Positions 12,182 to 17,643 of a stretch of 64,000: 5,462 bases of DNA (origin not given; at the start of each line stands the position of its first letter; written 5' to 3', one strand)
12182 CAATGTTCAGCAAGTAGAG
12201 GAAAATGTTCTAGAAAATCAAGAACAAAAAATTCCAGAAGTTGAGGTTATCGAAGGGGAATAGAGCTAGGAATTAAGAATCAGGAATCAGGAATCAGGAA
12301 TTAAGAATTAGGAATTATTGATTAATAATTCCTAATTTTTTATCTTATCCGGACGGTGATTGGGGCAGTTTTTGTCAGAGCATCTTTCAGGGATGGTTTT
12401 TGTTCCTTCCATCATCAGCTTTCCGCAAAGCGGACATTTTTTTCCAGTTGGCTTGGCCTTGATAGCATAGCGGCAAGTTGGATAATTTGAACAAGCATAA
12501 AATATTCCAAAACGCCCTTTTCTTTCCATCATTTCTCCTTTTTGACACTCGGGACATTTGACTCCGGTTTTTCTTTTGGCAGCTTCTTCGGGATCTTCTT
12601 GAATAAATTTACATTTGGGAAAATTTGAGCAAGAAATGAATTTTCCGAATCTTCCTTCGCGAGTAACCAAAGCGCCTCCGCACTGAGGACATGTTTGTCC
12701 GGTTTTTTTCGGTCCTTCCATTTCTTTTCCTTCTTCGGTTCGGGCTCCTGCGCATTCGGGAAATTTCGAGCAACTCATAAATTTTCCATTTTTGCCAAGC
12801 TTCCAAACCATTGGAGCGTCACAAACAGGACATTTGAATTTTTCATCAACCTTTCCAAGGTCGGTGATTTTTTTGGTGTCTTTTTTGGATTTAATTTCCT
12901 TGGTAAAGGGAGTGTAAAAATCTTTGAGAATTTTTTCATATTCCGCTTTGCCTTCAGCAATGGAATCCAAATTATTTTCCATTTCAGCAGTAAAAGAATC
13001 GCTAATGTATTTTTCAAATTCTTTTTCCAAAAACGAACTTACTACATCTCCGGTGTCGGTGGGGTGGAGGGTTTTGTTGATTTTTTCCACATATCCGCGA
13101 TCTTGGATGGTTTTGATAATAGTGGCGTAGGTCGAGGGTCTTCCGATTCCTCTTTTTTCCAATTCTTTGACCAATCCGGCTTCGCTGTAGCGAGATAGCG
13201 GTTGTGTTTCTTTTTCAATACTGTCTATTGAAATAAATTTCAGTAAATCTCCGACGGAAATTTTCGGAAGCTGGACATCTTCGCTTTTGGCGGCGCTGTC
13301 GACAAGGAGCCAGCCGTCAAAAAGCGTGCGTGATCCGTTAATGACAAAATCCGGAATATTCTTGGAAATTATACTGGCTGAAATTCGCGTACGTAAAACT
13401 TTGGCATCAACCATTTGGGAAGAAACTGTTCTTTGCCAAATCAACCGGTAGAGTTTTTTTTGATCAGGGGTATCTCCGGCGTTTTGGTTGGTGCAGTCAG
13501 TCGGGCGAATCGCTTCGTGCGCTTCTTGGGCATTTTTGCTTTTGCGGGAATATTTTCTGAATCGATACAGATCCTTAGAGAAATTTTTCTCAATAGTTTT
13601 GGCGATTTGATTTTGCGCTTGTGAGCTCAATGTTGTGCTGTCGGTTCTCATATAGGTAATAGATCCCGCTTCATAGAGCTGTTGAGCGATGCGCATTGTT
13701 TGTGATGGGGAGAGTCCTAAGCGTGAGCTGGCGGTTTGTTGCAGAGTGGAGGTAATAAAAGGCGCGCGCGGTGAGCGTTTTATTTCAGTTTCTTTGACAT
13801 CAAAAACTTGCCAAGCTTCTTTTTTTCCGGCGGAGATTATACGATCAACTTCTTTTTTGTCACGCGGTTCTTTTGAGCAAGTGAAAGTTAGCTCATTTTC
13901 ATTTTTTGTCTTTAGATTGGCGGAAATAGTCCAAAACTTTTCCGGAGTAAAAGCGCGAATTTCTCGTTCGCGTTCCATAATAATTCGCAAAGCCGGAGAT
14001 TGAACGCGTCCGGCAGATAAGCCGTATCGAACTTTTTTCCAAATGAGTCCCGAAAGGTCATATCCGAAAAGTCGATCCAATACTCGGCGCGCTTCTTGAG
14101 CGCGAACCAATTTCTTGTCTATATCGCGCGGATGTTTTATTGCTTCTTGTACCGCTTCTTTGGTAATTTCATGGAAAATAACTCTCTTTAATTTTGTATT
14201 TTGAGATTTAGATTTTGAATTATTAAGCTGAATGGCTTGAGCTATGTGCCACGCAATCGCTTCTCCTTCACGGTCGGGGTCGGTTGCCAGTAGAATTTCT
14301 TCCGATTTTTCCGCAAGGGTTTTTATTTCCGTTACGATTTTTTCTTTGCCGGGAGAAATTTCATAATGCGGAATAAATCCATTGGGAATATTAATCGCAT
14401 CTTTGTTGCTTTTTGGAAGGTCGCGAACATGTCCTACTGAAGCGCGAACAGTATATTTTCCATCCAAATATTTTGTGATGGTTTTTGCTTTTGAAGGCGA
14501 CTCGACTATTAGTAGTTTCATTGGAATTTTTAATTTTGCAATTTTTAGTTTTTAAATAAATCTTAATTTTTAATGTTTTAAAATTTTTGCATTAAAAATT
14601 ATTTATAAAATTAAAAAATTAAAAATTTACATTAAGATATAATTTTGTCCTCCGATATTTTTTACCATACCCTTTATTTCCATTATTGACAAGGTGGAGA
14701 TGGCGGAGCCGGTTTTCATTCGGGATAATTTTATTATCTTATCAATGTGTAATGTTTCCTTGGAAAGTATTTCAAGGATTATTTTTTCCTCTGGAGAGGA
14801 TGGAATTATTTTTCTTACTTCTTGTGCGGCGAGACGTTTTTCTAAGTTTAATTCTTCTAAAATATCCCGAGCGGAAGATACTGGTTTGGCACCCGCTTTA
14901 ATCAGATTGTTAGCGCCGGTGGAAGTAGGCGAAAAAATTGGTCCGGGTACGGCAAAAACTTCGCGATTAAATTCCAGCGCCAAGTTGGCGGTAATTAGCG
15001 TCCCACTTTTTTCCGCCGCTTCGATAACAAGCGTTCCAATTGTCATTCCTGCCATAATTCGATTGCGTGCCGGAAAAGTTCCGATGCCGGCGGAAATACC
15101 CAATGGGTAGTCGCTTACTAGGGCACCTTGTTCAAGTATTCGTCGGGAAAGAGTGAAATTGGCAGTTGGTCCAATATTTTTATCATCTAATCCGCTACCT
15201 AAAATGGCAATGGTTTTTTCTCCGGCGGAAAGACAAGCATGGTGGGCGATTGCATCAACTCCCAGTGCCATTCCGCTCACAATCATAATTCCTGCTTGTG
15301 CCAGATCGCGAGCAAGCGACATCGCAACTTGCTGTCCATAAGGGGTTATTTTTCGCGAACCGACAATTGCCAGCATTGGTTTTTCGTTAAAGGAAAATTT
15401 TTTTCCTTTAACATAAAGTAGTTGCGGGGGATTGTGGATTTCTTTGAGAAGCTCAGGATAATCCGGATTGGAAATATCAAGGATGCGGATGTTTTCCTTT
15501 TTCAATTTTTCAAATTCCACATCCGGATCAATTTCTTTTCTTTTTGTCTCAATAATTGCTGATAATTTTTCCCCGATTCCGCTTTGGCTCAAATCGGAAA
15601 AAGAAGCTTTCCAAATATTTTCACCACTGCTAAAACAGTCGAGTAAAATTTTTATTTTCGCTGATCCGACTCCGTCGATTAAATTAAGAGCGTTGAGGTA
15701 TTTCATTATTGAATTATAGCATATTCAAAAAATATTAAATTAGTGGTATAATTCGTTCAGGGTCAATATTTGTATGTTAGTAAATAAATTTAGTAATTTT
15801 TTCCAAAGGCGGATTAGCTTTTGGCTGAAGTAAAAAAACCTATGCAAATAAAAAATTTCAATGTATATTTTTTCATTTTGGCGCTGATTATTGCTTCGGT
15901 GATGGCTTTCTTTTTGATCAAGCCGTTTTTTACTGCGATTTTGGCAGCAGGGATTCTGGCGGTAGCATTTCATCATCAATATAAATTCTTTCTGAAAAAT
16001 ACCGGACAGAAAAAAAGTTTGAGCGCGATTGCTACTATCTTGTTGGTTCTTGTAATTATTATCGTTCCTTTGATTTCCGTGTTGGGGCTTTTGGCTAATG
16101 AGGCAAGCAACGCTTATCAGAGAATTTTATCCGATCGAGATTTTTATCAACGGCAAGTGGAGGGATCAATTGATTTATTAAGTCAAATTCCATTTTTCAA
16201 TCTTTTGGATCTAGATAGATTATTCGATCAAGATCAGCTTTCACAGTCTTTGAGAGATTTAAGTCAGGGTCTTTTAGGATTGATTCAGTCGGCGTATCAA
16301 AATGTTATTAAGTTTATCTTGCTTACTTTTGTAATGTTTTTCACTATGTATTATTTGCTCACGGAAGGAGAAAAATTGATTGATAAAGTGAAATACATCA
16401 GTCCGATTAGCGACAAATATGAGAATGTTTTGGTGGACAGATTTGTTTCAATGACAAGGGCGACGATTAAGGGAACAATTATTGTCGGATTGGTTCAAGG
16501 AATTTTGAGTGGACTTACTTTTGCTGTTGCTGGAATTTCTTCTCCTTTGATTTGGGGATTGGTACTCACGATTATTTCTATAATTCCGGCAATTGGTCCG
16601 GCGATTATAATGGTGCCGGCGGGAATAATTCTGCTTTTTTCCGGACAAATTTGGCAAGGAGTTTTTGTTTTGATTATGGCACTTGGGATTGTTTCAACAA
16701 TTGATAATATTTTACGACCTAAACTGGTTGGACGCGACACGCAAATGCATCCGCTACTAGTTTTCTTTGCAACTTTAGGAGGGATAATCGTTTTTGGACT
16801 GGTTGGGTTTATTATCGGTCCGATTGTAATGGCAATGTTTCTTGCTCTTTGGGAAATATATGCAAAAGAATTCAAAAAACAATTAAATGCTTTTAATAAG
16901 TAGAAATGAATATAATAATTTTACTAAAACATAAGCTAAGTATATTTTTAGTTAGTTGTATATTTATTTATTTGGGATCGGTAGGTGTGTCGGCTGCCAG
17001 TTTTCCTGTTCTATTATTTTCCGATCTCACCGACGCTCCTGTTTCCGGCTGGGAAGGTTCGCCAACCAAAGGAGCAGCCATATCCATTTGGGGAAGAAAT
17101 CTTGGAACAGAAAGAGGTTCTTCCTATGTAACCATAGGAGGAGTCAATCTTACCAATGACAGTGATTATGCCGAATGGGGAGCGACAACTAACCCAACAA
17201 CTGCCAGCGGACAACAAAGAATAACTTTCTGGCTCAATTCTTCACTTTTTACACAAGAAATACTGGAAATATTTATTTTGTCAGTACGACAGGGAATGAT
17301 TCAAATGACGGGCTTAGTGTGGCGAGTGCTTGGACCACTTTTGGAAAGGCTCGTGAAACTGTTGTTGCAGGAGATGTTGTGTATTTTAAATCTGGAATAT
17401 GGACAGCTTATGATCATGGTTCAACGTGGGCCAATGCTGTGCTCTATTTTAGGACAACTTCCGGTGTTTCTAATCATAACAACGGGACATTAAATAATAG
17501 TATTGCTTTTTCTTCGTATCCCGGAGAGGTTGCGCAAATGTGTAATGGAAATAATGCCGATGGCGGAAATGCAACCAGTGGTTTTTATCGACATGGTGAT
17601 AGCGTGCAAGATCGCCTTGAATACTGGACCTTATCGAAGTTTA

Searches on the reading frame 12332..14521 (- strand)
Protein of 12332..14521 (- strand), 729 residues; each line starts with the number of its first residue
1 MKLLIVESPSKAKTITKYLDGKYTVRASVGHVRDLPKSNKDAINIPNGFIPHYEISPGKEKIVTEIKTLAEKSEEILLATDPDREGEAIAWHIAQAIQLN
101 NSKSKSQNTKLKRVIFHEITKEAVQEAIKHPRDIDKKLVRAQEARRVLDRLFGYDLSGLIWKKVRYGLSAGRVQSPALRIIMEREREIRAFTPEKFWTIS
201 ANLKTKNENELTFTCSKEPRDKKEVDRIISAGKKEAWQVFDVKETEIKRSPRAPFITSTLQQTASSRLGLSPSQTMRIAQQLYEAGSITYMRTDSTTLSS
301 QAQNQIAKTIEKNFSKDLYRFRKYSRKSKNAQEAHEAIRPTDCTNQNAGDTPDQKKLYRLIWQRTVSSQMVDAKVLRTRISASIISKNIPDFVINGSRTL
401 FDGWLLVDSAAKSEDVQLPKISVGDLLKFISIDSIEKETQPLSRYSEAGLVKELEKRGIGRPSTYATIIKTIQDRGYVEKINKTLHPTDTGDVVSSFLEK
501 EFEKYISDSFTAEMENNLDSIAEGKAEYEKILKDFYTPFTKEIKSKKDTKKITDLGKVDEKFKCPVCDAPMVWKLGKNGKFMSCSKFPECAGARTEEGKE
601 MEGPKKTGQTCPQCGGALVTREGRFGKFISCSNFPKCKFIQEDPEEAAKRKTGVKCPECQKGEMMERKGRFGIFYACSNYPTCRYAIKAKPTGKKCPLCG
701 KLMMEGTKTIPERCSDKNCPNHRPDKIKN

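Call 6: search_protein_families(library=pfam, proteins=[window:12332-14521:-], max_evalue=0.01)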
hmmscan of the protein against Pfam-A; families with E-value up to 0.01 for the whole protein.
window:12332-14521:- (729 aa): 6 families
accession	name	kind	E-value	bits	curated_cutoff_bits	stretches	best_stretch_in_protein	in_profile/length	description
PF01131.25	Topoisom_bac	-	3.7e-123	412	35.1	1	134-532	2-410/411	DNA topoisomerase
PF01396.24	Zn_ribbon_Top1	-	1e-40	137.7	32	3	608-644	1-37/39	Topoisomerase DNA binding C4 zinc finger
PF01751.28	Toprim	-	3.6e-22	78.8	23.1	1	3-119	2-96/96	Toprim domain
PF25164.1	CoiA_N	-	0.00011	22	26.3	0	550-577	7-33/50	Competence protein CoiA, N-terminal domain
PF03811.18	Zn_ribbon_InsA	-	0.00047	20.3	26.1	0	611-624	8-21/35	InsA N-terminal domain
PF13662.12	Toprim_4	-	0.0013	19.3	25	1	66-98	47-73/85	Toprim domain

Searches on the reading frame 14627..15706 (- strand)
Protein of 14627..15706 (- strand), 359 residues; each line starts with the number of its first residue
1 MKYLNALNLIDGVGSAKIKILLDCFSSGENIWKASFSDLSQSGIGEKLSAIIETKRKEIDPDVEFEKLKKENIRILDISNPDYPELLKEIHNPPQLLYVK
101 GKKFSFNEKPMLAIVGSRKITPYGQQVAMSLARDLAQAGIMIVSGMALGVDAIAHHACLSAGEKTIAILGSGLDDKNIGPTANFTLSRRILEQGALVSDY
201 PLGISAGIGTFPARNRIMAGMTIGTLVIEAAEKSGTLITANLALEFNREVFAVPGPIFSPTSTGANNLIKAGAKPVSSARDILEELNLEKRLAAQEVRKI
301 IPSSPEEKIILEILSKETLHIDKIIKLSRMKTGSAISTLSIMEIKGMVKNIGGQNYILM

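Call 6: search_protein_families(library=pfam, proteins=[window:14627-15706:-], max_evalue=0.01)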
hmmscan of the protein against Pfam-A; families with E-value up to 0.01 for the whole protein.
window:14627-15706:- (359 aa): 3 families
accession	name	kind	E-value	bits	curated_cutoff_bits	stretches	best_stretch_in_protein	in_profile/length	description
PF02481.21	DNA_processg_A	-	1.7e-72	243.5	29.6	1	68-276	2-210/212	DNA recombination-mediator protein A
PF17782.7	DprA_WH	-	1.5e-08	35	22.9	1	299-353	6-60/61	DprA winged helix domain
PF18306.6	LDcluster4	-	5.2e-05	23.4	26.3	1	111-254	3-124/151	SLOG cluster4 family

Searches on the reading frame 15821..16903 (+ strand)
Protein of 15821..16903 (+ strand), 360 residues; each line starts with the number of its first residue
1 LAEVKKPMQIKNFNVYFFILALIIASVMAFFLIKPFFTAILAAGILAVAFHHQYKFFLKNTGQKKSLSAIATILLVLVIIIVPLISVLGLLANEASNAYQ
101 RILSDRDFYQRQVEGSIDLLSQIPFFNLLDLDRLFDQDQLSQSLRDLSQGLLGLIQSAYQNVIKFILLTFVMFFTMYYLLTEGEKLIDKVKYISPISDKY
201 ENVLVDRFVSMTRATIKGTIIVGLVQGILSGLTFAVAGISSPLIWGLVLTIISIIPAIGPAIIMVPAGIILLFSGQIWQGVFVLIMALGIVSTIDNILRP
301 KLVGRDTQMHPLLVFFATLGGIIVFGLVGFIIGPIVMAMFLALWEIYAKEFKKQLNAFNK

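Call 46: search_protein_families(library=pfam, proteins=[window:15821-16903:+], max_evalue=0.1)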
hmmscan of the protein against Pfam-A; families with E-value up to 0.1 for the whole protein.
window:15821-16903:+ (360 aa): 2 families
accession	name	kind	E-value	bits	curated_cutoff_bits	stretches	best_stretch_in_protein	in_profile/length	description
PF01594.21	AI-2E_transport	-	3.4e-50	171.5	34.3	1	18-347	3-326/327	AI-2E family transporter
PF08566.15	Pam17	-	0.0064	16.8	25.4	1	277-357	33-110/165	Mitochondrial import protein Pam17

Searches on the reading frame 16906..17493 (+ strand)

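Call 46: search_protein_families(library=pfam, proteins=[window:16906-17493:+], max_evalue=0.1)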
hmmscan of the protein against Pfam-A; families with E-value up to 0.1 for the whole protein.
window:16906-17493:+ (195 aa): 1 family
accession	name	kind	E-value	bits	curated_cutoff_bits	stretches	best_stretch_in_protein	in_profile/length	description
PF01833.30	TIG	-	0.00049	20.5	20.9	1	49-112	9-72/84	IPT/TIG domain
